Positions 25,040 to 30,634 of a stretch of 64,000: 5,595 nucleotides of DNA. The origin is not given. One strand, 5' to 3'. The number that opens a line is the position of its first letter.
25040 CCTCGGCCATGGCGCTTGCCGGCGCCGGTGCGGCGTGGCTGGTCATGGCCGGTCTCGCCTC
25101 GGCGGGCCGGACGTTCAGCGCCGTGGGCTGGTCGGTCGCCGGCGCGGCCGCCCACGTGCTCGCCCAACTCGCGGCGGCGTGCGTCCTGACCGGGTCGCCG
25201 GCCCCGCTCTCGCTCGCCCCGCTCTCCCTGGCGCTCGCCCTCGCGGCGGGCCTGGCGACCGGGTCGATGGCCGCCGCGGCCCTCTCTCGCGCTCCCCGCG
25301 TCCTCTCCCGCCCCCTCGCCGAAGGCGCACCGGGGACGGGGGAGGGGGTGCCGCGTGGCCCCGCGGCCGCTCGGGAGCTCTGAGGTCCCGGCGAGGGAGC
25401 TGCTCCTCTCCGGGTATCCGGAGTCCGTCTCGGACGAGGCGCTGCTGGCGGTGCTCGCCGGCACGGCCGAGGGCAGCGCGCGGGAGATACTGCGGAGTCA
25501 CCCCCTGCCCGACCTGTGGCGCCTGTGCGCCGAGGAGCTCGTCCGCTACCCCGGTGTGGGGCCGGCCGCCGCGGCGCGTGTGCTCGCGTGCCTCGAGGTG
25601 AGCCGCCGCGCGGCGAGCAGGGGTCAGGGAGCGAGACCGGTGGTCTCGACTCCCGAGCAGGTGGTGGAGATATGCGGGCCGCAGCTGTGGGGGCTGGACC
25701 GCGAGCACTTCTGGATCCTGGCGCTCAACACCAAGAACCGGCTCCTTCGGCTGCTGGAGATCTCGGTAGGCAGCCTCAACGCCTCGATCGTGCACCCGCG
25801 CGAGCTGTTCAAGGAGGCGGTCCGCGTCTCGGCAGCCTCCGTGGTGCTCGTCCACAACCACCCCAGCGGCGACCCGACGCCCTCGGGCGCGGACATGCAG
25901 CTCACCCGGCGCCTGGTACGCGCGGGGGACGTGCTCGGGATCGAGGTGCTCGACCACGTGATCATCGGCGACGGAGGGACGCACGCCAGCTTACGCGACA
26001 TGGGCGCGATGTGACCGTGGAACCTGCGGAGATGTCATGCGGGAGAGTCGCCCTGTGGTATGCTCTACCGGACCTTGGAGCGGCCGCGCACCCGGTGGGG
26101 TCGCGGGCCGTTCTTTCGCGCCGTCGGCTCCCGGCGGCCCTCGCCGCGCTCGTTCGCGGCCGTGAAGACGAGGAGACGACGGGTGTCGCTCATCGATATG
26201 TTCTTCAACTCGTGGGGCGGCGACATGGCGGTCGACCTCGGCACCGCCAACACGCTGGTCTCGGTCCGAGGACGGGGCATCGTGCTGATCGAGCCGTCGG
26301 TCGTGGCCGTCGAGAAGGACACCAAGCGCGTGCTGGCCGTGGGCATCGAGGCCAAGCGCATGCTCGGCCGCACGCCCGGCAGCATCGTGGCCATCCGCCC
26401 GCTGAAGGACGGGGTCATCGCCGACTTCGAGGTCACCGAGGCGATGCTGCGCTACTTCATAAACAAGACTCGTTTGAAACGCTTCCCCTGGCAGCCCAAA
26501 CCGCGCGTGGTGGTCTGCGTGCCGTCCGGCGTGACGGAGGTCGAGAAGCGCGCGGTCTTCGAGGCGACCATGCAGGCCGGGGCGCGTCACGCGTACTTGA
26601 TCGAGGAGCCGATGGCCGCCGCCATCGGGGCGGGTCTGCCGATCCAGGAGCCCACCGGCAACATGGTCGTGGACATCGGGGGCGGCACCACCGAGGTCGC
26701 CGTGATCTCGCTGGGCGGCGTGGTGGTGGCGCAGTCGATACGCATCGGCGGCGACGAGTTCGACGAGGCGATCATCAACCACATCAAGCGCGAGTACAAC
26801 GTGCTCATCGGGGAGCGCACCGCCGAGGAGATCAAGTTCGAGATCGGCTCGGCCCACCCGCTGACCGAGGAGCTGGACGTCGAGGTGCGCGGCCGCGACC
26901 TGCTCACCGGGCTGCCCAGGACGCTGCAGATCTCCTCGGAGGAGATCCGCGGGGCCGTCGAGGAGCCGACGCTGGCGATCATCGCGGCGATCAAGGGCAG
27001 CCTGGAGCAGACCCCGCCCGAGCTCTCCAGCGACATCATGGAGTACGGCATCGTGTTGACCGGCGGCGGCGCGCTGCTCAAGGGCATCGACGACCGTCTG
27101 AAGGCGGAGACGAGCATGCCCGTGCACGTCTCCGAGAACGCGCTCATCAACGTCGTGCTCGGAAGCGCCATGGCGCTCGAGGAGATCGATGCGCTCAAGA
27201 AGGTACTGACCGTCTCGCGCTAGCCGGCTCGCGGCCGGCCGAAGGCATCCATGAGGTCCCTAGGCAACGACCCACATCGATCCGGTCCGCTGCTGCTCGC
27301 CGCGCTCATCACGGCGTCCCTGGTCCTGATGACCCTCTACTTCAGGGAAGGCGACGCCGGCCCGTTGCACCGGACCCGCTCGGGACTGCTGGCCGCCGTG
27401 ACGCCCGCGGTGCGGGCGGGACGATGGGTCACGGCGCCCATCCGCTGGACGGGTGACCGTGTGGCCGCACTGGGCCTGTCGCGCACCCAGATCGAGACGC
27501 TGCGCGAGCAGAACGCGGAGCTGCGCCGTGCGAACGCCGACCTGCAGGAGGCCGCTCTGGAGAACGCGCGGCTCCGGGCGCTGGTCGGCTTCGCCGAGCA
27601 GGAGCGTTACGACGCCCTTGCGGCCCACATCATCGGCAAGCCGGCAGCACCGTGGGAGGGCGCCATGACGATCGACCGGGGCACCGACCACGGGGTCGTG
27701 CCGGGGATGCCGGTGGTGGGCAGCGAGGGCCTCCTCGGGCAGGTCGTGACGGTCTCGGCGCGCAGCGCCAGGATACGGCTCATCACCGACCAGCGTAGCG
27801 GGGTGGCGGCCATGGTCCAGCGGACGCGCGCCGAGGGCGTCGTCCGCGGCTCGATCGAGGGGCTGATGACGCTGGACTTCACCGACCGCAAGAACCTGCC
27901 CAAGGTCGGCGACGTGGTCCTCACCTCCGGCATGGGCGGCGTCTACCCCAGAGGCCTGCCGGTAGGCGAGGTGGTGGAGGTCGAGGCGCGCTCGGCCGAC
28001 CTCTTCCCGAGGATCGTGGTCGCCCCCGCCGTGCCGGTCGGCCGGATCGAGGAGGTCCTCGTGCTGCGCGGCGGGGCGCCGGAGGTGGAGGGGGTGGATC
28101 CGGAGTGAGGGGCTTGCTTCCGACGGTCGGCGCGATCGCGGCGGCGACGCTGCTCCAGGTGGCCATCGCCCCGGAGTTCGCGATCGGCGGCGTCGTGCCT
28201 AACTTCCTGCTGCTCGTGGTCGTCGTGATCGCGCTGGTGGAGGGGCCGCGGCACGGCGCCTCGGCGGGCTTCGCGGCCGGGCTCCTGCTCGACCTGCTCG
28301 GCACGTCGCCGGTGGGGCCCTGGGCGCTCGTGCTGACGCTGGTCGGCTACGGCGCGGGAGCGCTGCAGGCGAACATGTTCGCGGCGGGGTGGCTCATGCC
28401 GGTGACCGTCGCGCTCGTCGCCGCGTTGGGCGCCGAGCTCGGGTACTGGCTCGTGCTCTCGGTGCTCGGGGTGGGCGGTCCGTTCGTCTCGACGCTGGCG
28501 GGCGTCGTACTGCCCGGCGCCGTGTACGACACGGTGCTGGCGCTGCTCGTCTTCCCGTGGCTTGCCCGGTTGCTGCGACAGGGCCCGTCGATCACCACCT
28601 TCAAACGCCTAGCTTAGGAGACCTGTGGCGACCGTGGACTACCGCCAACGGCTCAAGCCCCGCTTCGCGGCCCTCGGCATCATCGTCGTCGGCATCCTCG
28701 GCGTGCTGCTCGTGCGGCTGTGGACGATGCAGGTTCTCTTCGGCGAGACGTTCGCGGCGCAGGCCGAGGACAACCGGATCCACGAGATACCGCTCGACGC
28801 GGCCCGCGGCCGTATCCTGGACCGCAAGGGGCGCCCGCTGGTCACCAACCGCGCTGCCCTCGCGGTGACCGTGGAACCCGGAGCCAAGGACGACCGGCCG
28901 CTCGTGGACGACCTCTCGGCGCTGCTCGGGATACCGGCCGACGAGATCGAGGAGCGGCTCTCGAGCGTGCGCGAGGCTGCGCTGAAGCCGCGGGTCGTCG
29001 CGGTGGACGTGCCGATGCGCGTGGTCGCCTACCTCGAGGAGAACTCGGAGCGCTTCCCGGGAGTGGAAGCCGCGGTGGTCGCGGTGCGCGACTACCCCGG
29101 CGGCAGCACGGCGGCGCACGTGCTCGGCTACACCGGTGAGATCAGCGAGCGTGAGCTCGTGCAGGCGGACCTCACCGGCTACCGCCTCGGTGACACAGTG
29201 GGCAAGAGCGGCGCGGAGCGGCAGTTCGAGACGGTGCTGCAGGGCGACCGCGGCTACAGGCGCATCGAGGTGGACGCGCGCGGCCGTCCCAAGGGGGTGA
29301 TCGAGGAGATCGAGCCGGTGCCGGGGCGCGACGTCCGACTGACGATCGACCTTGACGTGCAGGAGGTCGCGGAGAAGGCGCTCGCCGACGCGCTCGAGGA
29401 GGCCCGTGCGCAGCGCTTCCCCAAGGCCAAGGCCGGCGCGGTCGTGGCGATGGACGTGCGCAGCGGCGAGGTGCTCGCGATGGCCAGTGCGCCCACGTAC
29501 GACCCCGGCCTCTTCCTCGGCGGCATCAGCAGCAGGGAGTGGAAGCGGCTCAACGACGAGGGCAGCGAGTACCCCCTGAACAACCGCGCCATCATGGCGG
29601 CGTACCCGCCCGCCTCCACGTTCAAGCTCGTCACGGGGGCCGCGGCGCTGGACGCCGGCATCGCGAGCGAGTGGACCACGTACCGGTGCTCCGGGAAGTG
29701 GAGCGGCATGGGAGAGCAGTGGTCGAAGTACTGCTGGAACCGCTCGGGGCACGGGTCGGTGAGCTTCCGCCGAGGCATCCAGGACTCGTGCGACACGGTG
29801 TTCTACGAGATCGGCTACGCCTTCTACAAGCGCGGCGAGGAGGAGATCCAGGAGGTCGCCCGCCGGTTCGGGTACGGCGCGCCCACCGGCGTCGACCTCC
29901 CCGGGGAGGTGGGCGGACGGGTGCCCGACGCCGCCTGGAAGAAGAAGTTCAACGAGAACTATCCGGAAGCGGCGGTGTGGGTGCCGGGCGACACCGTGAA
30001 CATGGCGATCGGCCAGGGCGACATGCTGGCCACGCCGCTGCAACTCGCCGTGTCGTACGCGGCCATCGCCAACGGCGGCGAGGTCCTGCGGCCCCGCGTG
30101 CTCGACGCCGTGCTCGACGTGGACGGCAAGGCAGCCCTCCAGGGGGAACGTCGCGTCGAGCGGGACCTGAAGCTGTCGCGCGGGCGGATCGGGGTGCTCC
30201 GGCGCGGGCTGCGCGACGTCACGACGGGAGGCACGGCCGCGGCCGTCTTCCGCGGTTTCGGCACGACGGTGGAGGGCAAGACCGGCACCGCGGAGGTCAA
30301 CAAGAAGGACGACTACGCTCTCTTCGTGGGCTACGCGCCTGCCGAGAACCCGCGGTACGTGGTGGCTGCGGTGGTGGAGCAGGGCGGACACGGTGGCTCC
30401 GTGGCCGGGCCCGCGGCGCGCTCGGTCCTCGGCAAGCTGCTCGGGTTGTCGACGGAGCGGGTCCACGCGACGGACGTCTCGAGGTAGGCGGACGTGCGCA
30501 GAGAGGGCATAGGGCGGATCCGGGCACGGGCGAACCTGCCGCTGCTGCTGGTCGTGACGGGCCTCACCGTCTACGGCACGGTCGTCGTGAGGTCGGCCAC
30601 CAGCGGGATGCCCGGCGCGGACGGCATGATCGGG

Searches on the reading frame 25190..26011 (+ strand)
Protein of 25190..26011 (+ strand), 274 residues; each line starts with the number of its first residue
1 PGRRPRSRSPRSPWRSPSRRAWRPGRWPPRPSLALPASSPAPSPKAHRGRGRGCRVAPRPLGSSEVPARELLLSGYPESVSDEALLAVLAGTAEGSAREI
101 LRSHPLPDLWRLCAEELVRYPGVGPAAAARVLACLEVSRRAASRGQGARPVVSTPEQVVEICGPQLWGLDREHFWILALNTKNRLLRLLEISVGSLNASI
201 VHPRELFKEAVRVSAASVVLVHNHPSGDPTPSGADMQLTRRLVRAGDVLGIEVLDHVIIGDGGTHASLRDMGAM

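Call 26: search_protein_families(library=pfam, proteins=[window:25190-26011:+], max_evalue=0.0001)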
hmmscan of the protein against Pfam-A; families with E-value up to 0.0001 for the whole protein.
window:25190-26011:+ (274 aa): 1 family
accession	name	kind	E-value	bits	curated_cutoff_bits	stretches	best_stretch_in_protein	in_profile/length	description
PF04002.20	RadC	-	2.6e-43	147.3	22.1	1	153-272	2-120/121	RadC-like JAB domain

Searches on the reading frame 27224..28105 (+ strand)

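Call 26: search_protein_families(library=pfam, proteins=[window:27224-28105:+], max_evalue=0.0001)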
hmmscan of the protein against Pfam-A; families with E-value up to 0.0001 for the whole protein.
window:27224-28105:+ (294 aa): 1 family
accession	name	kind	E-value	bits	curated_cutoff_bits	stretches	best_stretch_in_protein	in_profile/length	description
PF04085.20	MreC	-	5e-44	150.1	28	1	136-281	1-146/147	Rod shape-determining protein MreC, barrel core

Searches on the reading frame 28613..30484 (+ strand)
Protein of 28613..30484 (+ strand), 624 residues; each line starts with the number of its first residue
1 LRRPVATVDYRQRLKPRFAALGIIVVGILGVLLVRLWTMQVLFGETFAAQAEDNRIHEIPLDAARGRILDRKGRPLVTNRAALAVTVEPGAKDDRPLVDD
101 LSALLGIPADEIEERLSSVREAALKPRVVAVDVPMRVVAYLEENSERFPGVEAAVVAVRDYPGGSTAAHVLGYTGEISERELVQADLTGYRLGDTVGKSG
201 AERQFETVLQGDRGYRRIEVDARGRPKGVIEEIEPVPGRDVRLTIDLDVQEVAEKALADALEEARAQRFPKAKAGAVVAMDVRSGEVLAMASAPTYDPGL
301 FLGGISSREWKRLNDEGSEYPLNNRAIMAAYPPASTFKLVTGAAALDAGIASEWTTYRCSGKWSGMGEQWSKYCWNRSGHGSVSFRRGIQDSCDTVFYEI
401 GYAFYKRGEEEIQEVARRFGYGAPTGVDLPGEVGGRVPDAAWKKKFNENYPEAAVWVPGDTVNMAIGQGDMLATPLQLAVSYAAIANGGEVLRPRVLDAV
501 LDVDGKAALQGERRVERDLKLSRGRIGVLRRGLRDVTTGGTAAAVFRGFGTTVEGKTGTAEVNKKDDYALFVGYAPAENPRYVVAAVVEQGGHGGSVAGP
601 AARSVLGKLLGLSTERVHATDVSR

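Call 26: search_protein_families(library=pfam, proteins=[window:28613-30484:+], max_evalue=0.0001)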
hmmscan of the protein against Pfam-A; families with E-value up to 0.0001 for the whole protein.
window:28613-30484:+ (624 aa): 2 families
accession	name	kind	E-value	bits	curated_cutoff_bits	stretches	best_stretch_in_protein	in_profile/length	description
PF00905.27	Transpeptidase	-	7.5e-65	219.5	22.1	1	275-606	1-298/299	Penicillin binding protein transpeptidase domain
PF03717.20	PBP_dimer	-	4.4e-41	141.7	24.4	1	62-228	3-177/180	Penicillin-binding Protein dimerisation domain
